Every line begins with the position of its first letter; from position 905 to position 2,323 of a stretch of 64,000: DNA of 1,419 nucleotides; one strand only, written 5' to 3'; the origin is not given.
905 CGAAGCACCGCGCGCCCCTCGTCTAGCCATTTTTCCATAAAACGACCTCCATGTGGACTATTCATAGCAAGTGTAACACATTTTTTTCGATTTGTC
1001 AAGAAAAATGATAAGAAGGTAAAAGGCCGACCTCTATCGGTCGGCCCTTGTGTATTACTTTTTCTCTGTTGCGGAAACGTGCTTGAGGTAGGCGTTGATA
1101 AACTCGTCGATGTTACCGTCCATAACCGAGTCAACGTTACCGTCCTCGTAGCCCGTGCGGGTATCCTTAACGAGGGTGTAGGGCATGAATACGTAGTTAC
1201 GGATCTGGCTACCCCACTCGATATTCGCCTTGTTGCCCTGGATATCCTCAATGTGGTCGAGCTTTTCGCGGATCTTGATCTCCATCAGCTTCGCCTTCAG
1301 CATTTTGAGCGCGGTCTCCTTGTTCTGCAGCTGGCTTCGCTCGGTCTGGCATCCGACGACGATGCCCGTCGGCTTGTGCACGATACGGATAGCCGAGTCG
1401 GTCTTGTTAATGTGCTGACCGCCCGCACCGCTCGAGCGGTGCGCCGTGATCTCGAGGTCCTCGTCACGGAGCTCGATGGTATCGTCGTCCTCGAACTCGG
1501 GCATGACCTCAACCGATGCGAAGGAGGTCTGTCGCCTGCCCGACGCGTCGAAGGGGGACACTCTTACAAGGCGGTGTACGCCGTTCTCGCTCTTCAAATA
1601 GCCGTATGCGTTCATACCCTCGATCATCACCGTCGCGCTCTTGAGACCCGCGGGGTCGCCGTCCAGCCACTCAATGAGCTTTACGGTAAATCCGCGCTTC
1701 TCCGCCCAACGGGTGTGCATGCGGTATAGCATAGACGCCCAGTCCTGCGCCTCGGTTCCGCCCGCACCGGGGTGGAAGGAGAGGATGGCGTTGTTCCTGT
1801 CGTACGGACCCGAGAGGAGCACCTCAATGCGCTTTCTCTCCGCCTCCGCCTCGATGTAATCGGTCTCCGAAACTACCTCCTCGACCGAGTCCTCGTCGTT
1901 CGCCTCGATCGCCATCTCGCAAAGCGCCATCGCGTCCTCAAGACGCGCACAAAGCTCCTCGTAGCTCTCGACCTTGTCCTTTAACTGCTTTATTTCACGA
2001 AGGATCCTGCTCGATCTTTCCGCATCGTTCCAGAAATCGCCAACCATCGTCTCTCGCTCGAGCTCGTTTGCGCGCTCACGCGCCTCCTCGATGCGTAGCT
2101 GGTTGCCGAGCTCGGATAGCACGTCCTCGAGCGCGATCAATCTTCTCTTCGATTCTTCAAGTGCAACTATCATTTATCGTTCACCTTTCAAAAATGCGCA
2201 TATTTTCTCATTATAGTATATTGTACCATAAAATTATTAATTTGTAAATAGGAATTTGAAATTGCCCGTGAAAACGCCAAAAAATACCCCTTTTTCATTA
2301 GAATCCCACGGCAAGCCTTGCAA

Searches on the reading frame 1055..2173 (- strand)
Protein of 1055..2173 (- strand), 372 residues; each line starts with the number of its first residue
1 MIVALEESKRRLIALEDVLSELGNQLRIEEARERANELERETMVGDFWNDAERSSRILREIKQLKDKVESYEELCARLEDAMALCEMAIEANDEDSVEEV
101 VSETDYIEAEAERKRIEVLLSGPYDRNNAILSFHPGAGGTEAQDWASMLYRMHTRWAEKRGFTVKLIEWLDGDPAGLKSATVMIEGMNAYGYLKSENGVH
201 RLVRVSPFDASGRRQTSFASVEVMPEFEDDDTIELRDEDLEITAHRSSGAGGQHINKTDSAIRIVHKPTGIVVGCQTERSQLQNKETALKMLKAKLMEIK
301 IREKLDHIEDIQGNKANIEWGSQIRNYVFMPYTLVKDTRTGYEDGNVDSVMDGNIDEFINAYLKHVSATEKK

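Call 75: find_encoding_contigs(protein=window:1055-2173:-, flank=10000, max_places=4)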
Protein window:1055-2173:- (372 aa): no gene with exactly this product is on record in the collection.
